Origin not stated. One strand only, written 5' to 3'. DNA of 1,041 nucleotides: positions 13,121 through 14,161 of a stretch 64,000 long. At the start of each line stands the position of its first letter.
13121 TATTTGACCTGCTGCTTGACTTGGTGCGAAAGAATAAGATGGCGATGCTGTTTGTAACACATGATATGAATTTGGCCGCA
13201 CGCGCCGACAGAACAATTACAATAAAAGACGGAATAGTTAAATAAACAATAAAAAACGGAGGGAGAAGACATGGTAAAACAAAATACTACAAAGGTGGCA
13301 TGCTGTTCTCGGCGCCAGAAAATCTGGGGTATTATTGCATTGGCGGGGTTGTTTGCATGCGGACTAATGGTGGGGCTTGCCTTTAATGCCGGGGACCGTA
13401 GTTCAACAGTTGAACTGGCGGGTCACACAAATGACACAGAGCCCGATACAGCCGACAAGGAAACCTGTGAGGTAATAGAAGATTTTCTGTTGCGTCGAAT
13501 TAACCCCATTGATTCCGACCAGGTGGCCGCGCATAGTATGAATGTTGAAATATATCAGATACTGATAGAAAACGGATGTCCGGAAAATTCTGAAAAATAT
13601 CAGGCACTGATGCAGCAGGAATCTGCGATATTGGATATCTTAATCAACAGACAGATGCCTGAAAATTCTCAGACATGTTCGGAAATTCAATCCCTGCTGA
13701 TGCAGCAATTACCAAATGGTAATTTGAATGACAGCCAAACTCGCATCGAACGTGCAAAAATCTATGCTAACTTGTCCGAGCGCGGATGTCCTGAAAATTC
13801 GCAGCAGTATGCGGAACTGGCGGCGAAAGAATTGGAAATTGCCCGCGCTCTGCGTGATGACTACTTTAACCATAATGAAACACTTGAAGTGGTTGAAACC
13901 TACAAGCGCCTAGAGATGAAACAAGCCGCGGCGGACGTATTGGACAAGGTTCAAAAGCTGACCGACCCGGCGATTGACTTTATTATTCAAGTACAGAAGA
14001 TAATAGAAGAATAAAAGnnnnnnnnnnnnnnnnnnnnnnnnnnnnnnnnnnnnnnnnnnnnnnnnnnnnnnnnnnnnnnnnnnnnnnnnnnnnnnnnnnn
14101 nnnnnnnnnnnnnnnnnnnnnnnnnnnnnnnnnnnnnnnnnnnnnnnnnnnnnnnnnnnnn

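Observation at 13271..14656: Two-gene cassette of membrane-anchored and secreted proteins built from internal repeats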

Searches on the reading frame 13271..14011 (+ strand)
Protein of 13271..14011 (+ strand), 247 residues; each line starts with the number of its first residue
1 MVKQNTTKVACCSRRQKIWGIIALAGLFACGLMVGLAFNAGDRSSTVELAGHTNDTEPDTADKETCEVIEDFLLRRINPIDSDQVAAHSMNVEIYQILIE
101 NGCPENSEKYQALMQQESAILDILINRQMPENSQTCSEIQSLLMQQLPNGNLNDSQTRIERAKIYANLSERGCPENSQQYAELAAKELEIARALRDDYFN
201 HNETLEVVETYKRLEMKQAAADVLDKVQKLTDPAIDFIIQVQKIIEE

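Call 3: search_protein_families(library=pfam, proteins=[window:13271-14011:+], max_evalue=1)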
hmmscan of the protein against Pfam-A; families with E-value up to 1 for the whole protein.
window:13271-14011:+ (247 aa): 4 families
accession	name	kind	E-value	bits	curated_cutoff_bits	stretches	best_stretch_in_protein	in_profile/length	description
PF19532.5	Ig_TMEM131L_2nd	-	0.11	13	27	1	71-147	7-86/156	Transmembrane protein 131-like, second Ig-like domain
PF03869.20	Arc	-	0.19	12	20.4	0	89-100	29-40/50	Arc-like DNA binding domain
PF08988.15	T3SS_needle_E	-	0.41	11.3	22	0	161-184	27-50/67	Type III secretion system, cytoplasmic E component of needle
PF00683.22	TB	-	0.42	10.9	22.2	0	3-20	8-26/44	TB domain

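Call 4: search_protein_families(library=ncbifam, proteins=[window:13271-14011:+], max_evalue=1)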
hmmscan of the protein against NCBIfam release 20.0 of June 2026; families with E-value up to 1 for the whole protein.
window:13271-14011:+ (247 aa): 0 families

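Call 8: find_homologous_proteins(query=window:13271-14011:+, max_evalue=0.01)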
Query window:13271-14011:+ (247 aa): 670 proteins with E <= 0.01 among 1478 candidates; the best 120 are listed.
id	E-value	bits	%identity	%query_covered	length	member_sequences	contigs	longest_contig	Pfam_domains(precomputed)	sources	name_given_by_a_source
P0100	2.8e-150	516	96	100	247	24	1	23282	-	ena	-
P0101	3.2e-108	379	71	100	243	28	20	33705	-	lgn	-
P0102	1.1e-103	364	69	100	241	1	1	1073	-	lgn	-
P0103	3.4e-96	340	65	100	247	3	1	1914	-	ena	-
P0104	6.7e-90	319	67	77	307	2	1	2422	-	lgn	-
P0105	9.1e-90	318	95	62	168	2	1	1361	-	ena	-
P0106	3.7e-85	303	55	100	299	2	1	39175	-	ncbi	-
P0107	5.0e-85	303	63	100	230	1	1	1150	-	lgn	-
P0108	5.9e-85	303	52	100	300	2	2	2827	-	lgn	-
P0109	2.5e-83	297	53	100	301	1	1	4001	-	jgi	-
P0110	1.2e-82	295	54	100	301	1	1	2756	-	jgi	-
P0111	2.9e-82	294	52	100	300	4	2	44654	-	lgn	-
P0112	8.3e-82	292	62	100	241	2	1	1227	-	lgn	-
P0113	1.5e-81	292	54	96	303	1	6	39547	-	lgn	-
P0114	2.3e-81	291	49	95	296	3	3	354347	-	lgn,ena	-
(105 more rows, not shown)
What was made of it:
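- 13271..14014 (+): P1 gene: 247-aa single-pass inner-membrane protein with architecture anchor-R-R-T. 670 homologues found by word-index search (call 8).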

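Call 11: find_related_loci(query=A1, collection=genome_contigs, flank=6000)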
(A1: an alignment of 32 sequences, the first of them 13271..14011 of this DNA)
Query A1 (247 aa) in genome_contigs; peptide patterns used: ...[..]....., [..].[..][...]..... (x = any residue, [..] = any of these).
264 stretches matched a pattern; 122 encode a relative of the query (tblastn E <= 1e-3); the best 80 are kept; 80 distinct loci.
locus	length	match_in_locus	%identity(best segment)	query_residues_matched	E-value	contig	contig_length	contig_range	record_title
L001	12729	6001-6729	70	1-247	8e-117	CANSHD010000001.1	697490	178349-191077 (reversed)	MAG TPA_asm: uncultured Alphaproteobacteria bacterium isolate SRR15730559_bin.33_metawrap_v1.3_MAG genome assembly, cont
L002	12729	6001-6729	70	1-247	3e-116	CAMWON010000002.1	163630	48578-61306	MAG TPA_asm: uncultured Alphaproteobacteria bacterium isolate SRR14411251_bin.18_metawrap_v1.3_MAG genome assembly, cont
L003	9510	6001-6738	65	1-247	3e-104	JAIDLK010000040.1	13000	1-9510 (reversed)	MAG: Alphaproteobacteria bacterium isolate SC0338_S5_7 SC0338_S5_7_contig_40, whole genome shotgun sequence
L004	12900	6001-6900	52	1-247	1e-91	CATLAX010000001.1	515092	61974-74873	MAG TPA_asm: uncultured Alphaproteobacteria bacterium isolate MGG05853_1680015463 genome assembly, contig: ERR3199562_4,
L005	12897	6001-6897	50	1-247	2e-86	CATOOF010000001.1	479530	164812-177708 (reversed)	MAG TPA_asm: uncultured Alphaproteobacteria bacterium isolate MGG27543_1680015500 genome assembly, contig: SRR6440127_2,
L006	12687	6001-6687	58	16-247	5e-80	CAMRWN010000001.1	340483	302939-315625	MAG TPA_asm: uncultured Alphaproteobacteria bacterium isolate SRR13573576_bin.40_metawrap_v1.3_MAG genome assembly, cont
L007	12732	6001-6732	54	13-247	1e-78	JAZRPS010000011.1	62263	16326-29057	MAG: Candidatus Enterousia sp. isolate T1900045373_YK20190063.MAGScoT_cleanbin_000025 SGB_6863_k141_1618981, whole genom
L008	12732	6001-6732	51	13-247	4e-74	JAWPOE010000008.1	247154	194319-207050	MAG: Alphaproteobacteria bacterium isolate KA0040-166 k141_183340, whole genome shotgun sequence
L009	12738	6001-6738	50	1-247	3e-73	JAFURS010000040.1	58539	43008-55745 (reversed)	MAG: Alphaproteobacteria bacterium isolate RGIG4765 Roe_deer_Rectum.Co__c1598434, whole genome shotgun sequence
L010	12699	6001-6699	52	13-247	5e-73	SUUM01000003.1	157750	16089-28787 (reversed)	MAG: Alphaproteobacteria bacterium isolate SIG46 NODE_437_length_157750_cov_7.310304, whole genome shotgun sequence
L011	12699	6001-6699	51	13-247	2e-72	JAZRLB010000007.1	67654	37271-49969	MAG: Candidatus Enterousia sp. isolate T1900045443_YK20190134.MAGScoT_cleanbin_000013 SGB_7129_k141_4080922, whole genom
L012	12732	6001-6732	49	1-247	7e-72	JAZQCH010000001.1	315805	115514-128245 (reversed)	MAG: Candidatus Enterousia sp. isolate T1900044638_TS20190104.MAGScoT_cleanbin_000052 SGB_1211_k141_257354, whole genome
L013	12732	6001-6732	49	13-247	3e-72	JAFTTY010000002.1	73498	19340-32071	MAG: Alphaproteobacteria bacterium isolate RGIG4147 Roe_deer_Colon-1__c38049, whole genome shotgun sequence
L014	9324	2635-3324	51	13-247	2e-71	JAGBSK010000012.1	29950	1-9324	MAG: Alphaproteobacteria bacterium isolate RGIG9404 Yak_Cecum-1__c181684, whole genome shotgun sequence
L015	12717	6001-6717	50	2-247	2e-70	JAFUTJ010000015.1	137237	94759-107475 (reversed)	MAG: Alphaproteobacteria bacterium isolate RGIG4808 Roe_deer_Reticulum-5__c1347, whole genome shotgun sequence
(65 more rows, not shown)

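Call 21: predict_structure(alignment_id=A1)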
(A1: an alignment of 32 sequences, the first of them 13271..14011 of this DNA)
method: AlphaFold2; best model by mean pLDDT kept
length: 247 residues; sequences in the alignment: 32
mean_pLDDT: 73.3   pTM: 0.40
mean pLDDT of the five models: 73.3, 68.1, 67.8, 67.4, 64.6
residues with pLDDT >= 90: 52; 70-90: 102; 50-70: 56; < 50: 37
segments of 3 or more residues with pLDDT < 50: 1-11, 39-59, 130-132
pLDDT, mean of each block of 10 residues (from residue 1): 40 60 72 55 38 45 78 92 89 94 93 93 74 69 87 88 89 85 90 73 74 73 64 58 55
secondary structure, 60 per line:
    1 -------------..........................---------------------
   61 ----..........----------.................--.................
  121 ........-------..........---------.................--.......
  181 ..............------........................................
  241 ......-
elements in order: H14-39 H65-74 H85-101 H104-128 H136-145 H155-171 H174-194 H201-246
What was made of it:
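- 13271..14014 (+): AF2 model is all-helical, pLDDT 85-94 over aa 60-190 (call 21).
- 13856..14011 (+): P1 C-terminal T domain (aa 196-247), '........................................', the most conserved part of the family. AF2 gives a long helix at 201-246 with lower confidence (call 21).
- On LolA/LolB-type lipoprotein carriers: The P1 model is all-helical (call 21).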

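Call 26: fold_search(model_id=the predicted structure, library=pdb)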
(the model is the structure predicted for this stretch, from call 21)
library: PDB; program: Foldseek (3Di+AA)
matches with E <= 10: 592; with E <= 0.001: 0
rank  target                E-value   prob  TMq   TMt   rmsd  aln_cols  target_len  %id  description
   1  6gkf_A                7.4e-02  0.94  0.26  0.28  14.7       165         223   13  Structure of 14-3-3 gamma in complex with caspase-2 14-3-3 binding motif Ser139 (released 2018-10-17)
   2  5d2d_A                1.5e-01  0.72  0.20  0.21  14.8       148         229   10  Crystal structure of human 14-3-3 zeta in complex with CFTR R-domain peptide pS753-pS768 (released 2016-03-16)
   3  6fn9_A                1.6e-01  0.72  0.20  0.22  14.7       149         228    9  Mono- and bivalent 14-3-3 inhibitors for characterizing supramolecular lysine-PEG interactions in proteins (released 2018-07-04)
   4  6u2h_B                1.7e-01  0.80  0.24  0.27  14.8       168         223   10  BRAF dimer bound to 14-3-3 (released 2019-08-28)
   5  6gkf_G                1.8e-01  0.89  0.26  0.28  13.4       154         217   14  Structure of 14-3-3 gamma in complex with caspase-2 14-3-3 binding motif Ser139 (released 2018-10-17)
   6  6gkf_H                1.8e-01  0.72  0.23  0.26  14.6       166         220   12  Structure of 14-3-3 gamma in complex with caspase-2 14-3-3 binding motif Ser139 (released 2018-10-17)
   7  6fnc_A                1.8e-01  0.72  0.20  0.22  14.8       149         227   10  Mono- and bivalent 14-3-3 inhibitors for characterizing supramolecular lysine-PEG interactions in proteins (released 2018-07-04)
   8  3ceq_B                2.2e-01  0.41  0.21  0.19  10.8       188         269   12  The TPR domain of Human Kinesin Light Chain 2 (hKLC2) (released 2008-08-12)
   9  7d8p_A                2.3e-01  0.54  0.19  0.21  14.7       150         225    9  CRTC1 pSer151 peptide in complex with 14-3-3 zeta (released 2021-02-24)
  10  5ulo_A                2.3e-01  0.51  0.19  0.20  14.7       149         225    9  Crystal Structure of 14-3-3 zeta in Complex with a Serine 124-phosphorylated TBC1D7 peptide (released 2018-01-31)
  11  3edt_H                2.4e-01  0.35  0.21  0.20   9.8       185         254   14  Crystal structure of the mutated S328N hKLC2 TPR domain (released 2009-02-10)
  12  4o46_A                2.6e-01  0.80  0.24  0.25  13.5       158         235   13  14-3-3-gamma in complex with influenza NS1 C-terminal tail phosphorylated at S228 (released 2014-04-30)
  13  7exe_B                2.6e-01  0.75  0.24  0.27  14.8       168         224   10  Crystal structure of mouse 14-3-3zeta in complex with doubly phosphorylated ADAM22 peptide (released 2021-11-24)
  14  6gkf_F                2.6e-01  0.72  0.24  0.27  14.5       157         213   13  Structure of 14-3-3 gamma in complex with caspase-2 14-3-3 binding motif Ser139 (released 2018-10-17)
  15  8dgp_A                2.6e-01  0.47  0.18  0.19  15.3       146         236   12  14-3-3 epsilon bound to phosphorylated PEAK3 (pS69) peptide (released 2023-06-07)
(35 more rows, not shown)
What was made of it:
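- On TPR / Sel1-like repeat proteins: Foldseek hits to TPR and 14-3-3 proteins are non-significant (call 26).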

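Call 27: search_solved_structures(query=A1, max_evalue=10)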
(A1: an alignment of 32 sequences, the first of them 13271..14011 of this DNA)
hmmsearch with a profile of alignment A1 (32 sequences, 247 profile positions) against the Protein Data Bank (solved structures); distinct sequences matched with E-value up to 10: 0.

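Call 40: search_protein_representatives(alignment_id=A1)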
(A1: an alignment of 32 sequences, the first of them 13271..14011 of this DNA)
Query: 32 sequences, 247 profile positions. Proteins with E-value up to 0.001 (for the whole library): 217; up to 1e-10: 167; up to 1e-30: 116. The best 150 are listed.
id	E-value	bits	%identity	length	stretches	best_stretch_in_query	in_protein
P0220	7.9e-102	356.4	-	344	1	1-247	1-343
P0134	4.2e-96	337.7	-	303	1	1-247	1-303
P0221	2.1e-82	292.8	-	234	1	1-247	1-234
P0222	3.7e-82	292.0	-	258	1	4-247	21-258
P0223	4.2e-82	291.8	-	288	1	3-246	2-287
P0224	2.4e-81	289.4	-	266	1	2-247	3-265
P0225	4.3e-80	285.2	-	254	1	4-247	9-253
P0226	4.3e-80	285.2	-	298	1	9-247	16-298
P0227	4.6e-78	278.6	-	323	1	1-247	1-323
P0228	6.4e-78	278.1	-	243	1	3-247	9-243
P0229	1.7e-76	273.5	-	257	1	1-247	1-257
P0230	5.6e-75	268.5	-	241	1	1-247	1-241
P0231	1.1e-74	267.5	-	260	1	1-247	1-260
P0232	1.2e-74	267.4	-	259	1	2-247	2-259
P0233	3.1e-74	266.0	-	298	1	4-247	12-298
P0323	3.0e-34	135.1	-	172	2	134-245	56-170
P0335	9.1e-30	120.4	-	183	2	135-247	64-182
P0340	3.8e-28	115.1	-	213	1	132-247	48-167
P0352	4.8e-19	85.3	-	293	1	52-197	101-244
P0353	1.7e-18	83.4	-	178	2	134-247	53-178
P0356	3.0e-17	79.4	-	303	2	130-202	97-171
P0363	4.0e-15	72.5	-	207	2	132-229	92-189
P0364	4.6e-15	72.2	-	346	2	47-141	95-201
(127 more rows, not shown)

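Call 52: find_encoding_contigs(protein=P0340, flank=7000, max_places=3)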
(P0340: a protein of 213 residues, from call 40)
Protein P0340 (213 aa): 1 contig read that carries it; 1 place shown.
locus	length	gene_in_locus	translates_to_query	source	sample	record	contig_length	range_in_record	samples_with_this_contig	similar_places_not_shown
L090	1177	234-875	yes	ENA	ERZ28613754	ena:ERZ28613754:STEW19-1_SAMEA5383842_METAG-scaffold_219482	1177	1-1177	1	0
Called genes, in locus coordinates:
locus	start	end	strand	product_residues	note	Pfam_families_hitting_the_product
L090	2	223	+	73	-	?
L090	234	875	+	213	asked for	-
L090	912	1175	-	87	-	?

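Call 53: find_encoding_contigs(protein=P0364, flank=7000, max_places=3)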
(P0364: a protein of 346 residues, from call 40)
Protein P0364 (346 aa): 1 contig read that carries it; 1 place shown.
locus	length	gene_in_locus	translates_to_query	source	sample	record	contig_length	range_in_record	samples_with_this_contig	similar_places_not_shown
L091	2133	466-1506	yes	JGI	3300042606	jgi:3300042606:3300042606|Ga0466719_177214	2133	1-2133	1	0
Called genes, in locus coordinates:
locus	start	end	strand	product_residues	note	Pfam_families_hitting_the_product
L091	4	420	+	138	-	PF02687:FtsX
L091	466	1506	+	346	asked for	-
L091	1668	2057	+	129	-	PF01541:GIY-YIG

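Call 55: find_encoding_contigs(protein=P0353, flank=7000, max_places=2)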
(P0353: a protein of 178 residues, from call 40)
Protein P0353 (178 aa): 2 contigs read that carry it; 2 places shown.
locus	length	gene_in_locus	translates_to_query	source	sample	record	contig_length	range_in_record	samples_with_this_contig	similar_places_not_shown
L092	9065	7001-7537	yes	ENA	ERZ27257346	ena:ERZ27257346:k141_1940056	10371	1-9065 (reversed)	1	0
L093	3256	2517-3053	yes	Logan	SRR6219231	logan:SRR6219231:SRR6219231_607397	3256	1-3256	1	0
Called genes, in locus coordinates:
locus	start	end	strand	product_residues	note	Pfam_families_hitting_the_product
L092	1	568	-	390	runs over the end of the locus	PF02463:SMC_N, PF13175:AAA_15 (weak), PF13476:AAA_23, PF13304:AAA_21 (weak)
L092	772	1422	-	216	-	PF01427:Peptidase_M15, PF02557:VanY (weak)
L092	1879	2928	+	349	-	PF02321:OEP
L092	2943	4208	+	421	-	PF00364:Biotin_lipoyl (faint), PF25917:BSH_RND, PF25973:BSH_CzcB, PF25984:BSH_YknX (faint), PF25876:HH_MFP_RND (weak), PF25940:LcnD_C (faint), PF25954:Beta-barrel_RND_2, PF25990:Beta-barrel_YknX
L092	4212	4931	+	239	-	PF00005:ABC_tran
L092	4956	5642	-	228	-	PF00625:Guanylate_kin (weak)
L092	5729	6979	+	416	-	PF12704:MacB_PCD, PF02687:FtsX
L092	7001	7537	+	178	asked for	-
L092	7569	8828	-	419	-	-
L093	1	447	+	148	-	?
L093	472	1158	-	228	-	PF00625:Guanylate_kin (weak)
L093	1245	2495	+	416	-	PF12704:MacB_PCD, PF02687:FtsX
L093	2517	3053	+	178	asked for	-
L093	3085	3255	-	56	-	?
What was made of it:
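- One case lies next to a different MacB-type permease (call 55).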

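Call 56: find_encoding_contigs(protein=P0335, flank=7000, max_places=2)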
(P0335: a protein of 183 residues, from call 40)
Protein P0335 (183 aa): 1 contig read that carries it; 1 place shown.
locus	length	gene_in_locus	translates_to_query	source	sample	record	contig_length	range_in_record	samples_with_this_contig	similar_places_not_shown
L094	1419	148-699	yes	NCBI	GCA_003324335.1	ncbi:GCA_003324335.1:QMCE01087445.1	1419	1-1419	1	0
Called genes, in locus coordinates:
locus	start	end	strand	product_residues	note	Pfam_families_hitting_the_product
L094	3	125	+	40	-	?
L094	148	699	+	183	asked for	-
